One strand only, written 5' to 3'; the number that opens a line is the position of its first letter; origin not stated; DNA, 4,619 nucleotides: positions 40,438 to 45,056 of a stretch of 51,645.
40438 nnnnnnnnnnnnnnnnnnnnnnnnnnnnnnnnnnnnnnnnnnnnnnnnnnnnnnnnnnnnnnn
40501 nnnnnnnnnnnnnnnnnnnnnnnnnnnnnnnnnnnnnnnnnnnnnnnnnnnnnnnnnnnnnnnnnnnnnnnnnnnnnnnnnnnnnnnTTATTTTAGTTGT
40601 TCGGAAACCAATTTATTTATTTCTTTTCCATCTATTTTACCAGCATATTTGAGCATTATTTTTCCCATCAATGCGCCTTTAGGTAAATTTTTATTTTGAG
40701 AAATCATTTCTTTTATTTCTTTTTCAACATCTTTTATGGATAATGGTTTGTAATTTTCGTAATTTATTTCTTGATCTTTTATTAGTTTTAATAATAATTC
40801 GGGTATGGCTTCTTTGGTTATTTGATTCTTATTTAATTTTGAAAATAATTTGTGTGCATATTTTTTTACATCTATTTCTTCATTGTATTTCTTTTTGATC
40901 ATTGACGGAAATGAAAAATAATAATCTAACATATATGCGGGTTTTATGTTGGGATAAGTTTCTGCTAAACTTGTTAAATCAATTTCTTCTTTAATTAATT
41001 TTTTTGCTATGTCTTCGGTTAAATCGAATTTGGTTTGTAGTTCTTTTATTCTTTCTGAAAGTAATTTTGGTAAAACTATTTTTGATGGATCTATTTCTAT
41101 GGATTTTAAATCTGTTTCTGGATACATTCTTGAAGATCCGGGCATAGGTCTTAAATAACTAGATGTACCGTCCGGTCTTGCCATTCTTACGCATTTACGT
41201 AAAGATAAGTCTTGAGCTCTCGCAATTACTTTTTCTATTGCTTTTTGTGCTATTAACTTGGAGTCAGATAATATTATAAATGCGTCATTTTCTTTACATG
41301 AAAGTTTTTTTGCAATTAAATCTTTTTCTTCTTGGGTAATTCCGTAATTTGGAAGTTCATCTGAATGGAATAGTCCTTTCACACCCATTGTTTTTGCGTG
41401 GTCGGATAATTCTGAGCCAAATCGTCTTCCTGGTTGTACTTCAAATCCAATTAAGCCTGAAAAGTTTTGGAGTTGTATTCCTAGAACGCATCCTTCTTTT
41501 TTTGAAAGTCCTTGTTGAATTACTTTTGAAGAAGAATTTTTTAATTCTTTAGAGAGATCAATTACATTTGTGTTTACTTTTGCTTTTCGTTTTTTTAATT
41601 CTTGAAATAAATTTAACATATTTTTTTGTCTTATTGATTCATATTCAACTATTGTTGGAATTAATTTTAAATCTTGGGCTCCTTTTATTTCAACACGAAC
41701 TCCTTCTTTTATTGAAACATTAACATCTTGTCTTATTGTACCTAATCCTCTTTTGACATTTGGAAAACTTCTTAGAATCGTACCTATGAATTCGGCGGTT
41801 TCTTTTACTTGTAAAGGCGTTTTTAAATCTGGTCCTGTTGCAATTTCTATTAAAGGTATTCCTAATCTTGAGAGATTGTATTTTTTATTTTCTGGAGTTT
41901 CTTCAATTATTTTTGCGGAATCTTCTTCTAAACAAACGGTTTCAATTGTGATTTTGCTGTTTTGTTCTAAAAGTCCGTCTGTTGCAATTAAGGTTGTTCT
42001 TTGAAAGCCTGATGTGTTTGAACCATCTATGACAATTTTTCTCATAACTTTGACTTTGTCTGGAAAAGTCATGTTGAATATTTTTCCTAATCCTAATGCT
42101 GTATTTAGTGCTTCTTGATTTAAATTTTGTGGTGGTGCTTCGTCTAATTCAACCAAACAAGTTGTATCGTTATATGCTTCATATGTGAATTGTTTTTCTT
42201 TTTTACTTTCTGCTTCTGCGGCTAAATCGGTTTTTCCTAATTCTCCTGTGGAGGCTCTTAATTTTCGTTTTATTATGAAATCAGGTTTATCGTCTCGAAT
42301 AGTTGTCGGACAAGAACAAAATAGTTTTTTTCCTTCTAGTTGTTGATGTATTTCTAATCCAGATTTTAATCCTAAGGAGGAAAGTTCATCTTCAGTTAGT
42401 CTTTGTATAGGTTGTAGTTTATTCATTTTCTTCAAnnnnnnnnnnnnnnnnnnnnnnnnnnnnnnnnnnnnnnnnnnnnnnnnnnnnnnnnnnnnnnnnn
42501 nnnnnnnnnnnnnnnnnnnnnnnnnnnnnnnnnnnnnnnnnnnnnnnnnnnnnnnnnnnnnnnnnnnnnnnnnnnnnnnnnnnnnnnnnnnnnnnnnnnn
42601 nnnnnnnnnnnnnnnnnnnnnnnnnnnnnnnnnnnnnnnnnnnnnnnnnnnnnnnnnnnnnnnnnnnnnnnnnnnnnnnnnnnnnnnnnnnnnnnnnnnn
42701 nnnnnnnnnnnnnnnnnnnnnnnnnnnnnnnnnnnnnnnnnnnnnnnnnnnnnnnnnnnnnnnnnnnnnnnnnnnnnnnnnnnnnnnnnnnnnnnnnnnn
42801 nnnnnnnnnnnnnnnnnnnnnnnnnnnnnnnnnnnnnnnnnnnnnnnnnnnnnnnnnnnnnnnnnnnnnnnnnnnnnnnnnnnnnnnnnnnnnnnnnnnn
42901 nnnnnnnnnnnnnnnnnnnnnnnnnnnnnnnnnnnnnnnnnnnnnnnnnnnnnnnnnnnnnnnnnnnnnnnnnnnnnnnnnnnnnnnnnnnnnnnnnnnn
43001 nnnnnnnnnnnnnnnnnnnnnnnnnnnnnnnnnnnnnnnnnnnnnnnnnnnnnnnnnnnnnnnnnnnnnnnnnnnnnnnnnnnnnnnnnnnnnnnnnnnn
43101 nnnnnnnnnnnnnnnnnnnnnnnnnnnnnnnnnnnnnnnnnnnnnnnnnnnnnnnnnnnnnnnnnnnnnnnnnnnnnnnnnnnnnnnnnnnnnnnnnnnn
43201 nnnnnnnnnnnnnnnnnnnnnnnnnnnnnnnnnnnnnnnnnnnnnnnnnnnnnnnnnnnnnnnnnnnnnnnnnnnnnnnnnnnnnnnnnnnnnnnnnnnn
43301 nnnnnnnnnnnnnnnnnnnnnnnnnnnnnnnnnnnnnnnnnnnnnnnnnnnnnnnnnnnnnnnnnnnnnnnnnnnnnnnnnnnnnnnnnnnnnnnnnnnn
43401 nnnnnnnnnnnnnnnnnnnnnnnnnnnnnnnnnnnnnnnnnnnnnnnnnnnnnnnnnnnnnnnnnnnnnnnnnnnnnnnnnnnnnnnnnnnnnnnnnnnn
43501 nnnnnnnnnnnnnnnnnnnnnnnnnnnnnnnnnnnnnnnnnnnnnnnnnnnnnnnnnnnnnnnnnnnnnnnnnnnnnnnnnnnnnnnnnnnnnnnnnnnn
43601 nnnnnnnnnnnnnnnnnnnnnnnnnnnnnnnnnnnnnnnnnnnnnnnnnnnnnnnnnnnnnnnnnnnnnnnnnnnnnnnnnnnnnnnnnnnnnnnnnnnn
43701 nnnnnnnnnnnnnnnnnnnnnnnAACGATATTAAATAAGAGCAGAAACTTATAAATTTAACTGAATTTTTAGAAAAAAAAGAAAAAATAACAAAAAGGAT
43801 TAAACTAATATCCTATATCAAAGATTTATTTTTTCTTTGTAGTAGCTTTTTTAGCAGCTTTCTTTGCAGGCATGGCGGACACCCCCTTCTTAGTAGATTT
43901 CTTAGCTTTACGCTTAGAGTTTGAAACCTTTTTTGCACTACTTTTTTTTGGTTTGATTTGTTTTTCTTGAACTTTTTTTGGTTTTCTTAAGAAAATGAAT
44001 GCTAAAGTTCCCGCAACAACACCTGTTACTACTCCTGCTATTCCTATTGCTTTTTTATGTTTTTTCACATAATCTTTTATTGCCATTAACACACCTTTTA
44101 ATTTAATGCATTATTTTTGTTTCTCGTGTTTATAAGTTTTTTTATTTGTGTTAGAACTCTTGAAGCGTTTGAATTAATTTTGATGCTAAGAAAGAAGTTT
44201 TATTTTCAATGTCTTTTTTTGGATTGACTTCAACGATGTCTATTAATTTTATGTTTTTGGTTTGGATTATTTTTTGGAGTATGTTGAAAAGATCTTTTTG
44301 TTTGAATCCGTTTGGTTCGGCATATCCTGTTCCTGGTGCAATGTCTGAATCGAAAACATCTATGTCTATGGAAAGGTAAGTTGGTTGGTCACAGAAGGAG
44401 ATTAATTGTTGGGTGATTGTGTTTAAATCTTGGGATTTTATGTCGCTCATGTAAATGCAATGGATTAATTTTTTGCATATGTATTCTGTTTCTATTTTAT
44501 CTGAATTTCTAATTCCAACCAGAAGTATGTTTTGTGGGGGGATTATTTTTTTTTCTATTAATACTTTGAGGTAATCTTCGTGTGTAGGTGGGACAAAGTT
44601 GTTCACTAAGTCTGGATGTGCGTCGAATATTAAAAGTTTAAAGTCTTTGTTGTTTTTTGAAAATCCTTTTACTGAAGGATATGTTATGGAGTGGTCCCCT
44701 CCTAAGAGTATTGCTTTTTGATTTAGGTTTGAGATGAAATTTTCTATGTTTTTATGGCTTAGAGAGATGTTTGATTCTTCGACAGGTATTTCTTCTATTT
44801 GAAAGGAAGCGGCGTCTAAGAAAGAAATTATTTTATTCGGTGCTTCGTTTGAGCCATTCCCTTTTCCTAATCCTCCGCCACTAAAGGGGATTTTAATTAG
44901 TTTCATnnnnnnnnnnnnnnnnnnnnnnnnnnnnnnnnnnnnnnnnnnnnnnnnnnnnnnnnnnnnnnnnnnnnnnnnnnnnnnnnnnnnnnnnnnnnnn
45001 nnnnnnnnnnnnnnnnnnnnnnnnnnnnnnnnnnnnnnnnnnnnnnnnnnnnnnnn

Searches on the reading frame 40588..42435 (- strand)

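Call 83: search_protein_families(library=pfam, proteins=[window:40588-42435:-], max_evalue=0.00001)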
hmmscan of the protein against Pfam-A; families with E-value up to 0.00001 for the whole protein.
window:40588-42435:- (615 aa): 2 families
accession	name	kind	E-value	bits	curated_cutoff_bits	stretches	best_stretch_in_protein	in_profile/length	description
PF02934.20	GatB_N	-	8.9e-51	173.1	23.4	1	25-451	3-274/277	GatB/GatE catalytic domain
PF02938.19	GAD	-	2e-10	41.2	23.4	1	312-399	7-94/95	GAD domain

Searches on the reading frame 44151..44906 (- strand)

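Call 83: search_protein_families(library=pfam, proteins=[window:44151-44906:-], max_evalue=0.00001)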
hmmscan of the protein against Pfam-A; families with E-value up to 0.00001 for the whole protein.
window:44151-44906:- (251 aa): 1 family
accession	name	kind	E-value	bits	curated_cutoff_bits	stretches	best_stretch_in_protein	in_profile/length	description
PF00491.26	Arginase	-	8.1e-51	173.6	22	1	32-247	51-276/280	Arginase family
